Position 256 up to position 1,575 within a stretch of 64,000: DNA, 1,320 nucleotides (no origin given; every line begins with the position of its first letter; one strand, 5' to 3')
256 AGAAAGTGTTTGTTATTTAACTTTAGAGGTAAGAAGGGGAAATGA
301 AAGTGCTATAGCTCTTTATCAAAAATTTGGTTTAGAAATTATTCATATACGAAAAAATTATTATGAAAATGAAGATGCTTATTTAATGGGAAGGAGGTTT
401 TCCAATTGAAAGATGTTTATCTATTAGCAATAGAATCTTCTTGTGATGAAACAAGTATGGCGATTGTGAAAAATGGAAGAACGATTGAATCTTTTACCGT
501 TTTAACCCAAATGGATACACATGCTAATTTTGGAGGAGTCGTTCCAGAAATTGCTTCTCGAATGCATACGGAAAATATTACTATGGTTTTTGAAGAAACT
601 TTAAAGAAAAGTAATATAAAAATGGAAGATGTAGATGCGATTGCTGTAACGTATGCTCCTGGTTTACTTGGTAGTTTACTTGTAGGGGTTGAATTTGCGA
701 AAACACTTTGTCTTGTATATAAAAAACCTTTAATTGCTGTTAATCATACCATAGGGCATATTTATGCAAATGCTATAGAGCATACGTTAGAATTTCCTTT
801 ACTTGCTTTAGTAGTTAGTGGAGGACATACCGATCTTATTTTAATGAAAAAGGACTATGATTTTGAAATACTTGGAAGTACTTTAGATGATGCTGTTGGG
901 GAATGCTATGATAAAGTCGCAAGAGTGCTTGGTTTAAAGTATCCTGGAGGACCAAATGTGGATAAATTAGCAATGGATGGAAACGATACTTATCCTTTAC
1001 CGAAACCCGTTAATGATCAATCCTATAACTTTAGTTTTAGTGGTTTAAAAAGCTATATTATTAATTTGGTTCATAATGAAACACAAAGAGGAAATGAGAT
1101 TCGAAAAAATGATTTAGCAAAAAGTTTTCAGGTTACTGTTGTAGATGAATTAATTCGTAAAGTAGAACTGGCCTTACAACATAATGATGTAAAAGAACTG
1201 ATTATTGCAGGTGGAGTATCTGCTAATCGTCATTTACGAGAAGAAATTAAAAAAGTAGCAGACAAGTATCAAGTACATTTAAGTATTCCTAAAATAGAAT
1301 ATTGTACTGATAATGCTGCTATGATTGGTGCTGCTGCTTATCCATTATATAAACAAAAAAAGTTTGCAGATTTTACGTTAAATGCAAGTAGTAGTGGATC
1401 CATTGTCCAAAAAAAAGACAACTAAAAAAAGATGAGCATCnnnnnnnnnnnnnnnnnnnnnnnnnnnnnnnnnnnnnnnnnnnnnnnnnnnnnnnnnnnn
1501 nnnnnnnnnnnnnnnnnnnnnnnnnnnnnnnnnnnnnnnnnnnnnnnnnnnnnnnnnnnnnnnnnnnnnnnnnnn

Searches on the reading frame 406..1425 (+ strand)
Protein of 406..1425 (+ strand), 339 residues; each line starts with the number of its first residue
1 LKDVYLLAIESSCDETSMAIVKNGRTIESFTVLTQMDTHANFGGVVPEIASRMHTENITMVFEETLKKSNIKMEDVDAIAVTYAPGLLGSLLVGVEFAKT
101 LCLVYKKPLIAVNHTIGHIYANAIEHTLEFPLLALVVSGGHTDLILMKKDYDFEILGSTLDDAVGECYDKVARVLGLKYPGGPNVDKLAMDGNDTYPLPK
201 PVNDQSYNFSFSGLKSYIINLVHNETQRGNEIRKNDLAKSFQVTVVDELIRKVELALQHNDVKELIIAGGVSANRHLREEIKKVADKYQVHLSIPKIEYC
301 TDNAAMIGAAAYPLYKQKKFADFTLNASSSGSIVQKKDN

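Call 16: search_protein_families(library=pfam, proteins=[window:406-1425:+], max_evalue=0.001)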
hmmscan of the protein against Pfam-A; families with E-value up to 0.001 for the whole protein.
window:406-1425:+ (339 aa): 3 families
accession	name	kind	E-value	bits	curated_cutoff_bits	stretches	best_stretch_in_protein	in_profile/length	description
PF00814.31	TsaD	-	1.6e-95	320.2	24.8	1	31-308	6-263/264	tRNA N6-adenosine threonylcarbamoyltransferase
PF22521.2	HypF_C_2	-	1.1e-06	29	27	1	186-296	124-228/241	Carbamoyltransferase, Kae1-like Domain, second subdomain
PF02543.21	Carbam_trans_N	-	2.3e-05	24.4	24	1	229-286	266-325/346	Carbamoyltransferase N-terminus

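Call 24: list_cluster_members(proteins=[window:406-1425:+, window:47885-49006:+, window:43509-44618:+, window:39883-40896:+, window:3302-5389:-, window:12508-14337:+])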
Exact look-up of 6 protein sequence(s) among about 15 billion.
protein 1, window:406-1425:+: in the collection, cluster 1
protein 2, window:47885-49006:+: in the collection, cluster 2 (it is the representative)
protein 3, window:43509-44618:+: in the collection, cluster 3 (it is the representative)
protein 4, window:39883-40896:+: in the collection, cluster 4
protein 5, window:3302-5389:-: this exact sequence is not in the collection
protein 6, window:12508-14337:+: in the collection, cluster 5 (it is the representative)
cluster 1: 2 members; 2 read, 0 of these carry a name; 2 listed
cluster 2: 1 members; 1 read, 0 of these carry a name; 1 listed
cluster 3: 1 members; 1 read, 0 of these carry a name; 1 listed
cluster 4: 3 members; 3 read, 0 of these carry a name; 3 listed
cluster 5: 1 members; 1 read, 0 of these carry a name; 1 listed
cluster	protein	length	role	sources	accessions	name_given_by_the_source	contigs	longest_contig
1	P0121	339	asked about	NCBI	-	-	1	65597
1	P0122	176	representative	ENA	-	-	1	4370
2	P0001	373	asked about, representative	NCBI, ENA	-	-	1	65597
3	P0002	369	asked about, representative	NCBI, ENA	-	-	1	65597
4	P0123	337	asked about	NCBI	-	-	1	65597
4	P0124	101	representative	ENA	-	-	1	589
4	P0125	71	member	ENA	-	-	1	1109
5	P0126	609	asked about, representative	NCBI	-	-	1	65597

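Call 46: find_encoding_contigs(protein=P0124, flank=5000)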
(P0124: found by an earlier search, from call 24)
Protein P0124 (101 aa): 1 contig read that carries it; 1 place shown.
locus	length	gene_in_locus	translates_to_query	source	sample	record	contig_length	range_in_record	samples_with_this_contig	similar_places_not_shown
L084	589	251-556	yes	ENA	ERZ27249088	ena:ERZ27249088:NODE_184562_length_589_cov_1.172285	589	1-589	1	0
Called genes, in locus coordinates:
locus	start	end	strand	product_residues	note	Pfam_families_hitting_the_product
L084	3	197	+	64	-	?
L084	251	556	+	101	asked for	-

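Call 47: find_encoding_contigs(protein=P0125, flank=5000)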
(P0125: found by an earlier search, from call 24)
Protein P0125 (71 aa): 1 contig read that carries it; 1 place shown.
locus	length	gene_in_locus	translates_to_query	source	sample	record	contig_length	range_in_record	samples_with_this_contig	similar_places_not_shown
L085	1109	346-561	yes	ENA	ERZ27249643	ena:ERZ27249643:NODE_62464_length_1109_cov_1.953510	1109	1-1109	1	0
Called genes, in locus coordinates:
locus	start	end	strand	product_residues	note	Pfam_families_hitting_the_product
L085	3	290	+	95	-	?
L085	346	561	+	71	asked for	-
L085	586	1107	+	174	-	?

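Call 49: find_homologous_proteins(query=window:406-1425:+, max_evalue=1e-40)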
Query window:406-1425:+ (339 aa): 8000 proteins with E <= 1e-40 among 8000 candidates; the best 120 are listed.
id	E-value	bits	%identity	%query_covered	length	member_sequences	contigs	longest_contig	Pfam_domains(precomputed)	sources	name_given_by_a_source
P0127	2.4e-194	663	89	99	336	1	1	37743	PF00814.32,PF22521.3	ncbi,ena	-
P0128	1.1e-192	657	88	99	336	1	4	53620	PF00814.32,PF22521.3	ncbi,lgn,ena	-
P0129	5.0e-184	629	84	99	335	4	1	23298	PF02543.22,PF00814.32,PF22521.3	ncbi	-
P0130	4.6e-178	609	81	99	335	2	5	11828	PF02543.22,PF00814.32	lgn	-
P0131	7.1e-178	609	81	98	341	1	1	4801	PF02543.22,PF00814.32,PF22521.3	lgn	-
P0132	1.0e-176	605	82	99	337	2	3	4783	PF00814.32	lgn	-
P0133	2.9e-176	603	80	99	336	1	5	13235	PF00814.32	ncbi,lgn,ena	-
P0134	5.5e-176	603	80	99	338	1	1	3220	PF02543.22,PF00814.32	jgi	jgi:N6-L-threonylcarbamoyladenine synthase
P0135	2.1e-175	601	80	99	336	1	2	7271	PF00814.32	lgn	-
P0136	1.1e-174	598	81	99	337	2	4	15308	PF00814.32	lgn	-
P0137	1.1e-174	598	81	99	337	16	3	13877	PF00814.32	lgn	-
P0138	3.5e-174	597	80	97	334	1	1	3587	PF00814.32,PF22521.3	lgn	-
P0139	6.0e-174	596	81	98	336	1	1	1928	PF00814.32,PF22521.3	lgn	-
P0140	7.4e-174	596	79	100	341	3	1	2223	PF00814.32,PF22521.3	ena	-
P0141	5.3e-173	593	80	98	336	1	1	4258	PF00814.32,PF22521.3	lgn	-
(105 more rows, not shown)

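Call 50: find_encoding_contigs(protein=P0127, flank=10000, max_places=3)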
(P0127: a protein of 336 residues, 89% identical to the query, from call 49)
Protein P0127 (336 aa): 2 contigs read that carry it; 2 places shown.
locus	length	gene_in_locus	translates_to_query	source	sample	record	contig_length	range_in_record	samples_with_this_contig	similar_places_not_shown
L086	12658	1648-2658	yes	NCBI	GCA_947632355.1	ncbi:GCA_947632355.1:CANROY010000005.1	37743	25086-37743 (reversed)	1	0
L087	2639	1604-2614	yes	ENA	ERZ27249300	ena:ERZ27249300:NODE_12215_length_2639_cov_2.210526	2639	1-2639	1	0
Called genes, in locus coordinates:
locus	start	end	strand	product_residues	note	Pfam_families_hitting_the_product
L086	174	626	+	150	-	PF02367:TsaE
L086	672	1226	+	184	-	PF00814:TsaD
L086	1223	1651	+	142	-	PF00583:Acetyltransf_1, PF13420:Acetyltransf_4, PF13527:Acetyltransf_9 (weak), PF13673:Acetyltransf_10, PF13508:Acetyltransf_7, PF14542:Acetyltransf_CG (weak), PF08445:FR47 (weak), PF13880:Acetyltransf_13 (weak)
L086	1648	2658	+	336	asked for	PF00814:TsaD, PF22521:HypF_C_2 (weak)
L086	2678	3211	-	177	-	PF00132:Hexapep, PF14602:Hexapep_2 (weak)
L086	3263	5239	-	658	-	PF03816:LytR_cpsA_psr, PF03793:PASTA (weak)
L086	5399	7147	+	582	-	PF00404:Dockerin_1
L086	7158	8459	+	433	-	PF12733:Cadherin-like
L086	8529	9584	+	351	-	PF00953:Glycos_transf_4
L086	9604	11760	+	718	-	PF13439:Glyco_transf_4, PF00534:Glycos_transf_1, PF13692:Glyco_trans_1_4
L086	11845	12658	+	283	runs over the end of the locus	PF00535:Glycos_transf_2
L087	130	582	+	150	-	PF02367:TsaE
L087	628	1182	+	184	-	PF00814:TsaD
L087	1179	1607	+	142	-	PF00583:Acetyltransf_1, PF13420:Acetyltransf_4, PF13527:Acetyltransf_9 (weak), PF13673:Acetyltransf_10, PF13508:Acetyltransf_7, PF14542:Acetyltransf_CG (weak), PF08445:FR47 (weak), PF13880:Acetyltransf_13 (weak)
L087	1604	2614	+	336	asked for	PF00814:TsaD, PF22521:HypF_C_2 (weak)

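Call 51: find_encoding_contigs(protein=P0128, flank=10000, max_places=3)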
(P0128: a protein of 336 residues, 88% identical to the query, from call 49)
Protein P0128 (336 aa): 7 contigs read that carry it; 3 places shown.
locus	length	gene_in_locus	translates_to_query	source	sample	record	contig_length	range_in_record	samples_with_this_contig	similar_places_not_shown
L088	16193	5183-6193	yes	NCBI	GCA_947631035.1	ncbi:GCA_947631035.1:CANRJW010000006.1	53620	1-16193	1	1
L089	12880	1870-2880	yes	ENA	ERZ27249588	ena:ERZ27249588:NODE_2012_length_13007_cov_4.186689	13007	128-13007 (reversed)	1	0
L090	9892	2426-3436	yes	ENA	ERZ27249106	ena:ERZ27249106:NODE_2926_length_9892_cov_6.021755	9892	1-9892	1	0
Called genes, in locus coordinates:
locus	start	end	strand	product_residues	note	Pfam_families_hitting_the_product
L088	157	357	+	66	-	-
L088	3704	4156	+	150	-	PF02367:TsaE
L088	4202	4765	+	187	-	PF00814:TsaD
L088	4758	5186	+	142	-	PF13420:Acetyltransf_4 (weak), PF13527:Acetyltransf_9 (faint), PF00583:Acetyltransf_1, PF13673:Acetyltransf_10, PF13508:Acetyltransf_7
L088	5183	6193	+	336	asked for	PF00814:TsaD, PF22521:HypF_C_2 (weak)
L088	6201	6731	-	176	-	PF00132:Hexapep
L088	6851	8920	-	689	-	PF03816:LytR_cpsA_psr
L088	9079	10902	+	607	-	PF00404:Dockerin_1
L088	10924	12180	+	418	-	PF12733:Cadherin-like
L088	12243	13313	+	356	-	PF00953:Glycos_transf_4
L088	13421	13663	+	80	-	PF04014:MazE_antitoxin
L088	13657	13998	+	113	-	PF02452:PemK_toxin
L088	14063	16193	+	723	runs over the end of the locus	PF13425:O-antigen_lig, PF13439:Glyco_transf_4, PF00534:Glycos_transf_1, PF13692:Glyco_trans_1_4, PF13524:Glyco_trans_1_2 (weak)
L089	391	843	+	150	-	PF02367:TsaE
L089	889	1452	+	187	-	PF00814:TsaD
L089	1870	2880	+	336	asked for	PF00814:TsaD, PF22521:HypF_C_2 (weak)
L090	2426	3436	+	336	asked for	PF00814:TsaD, PF22521:HypF_C_2 (weak)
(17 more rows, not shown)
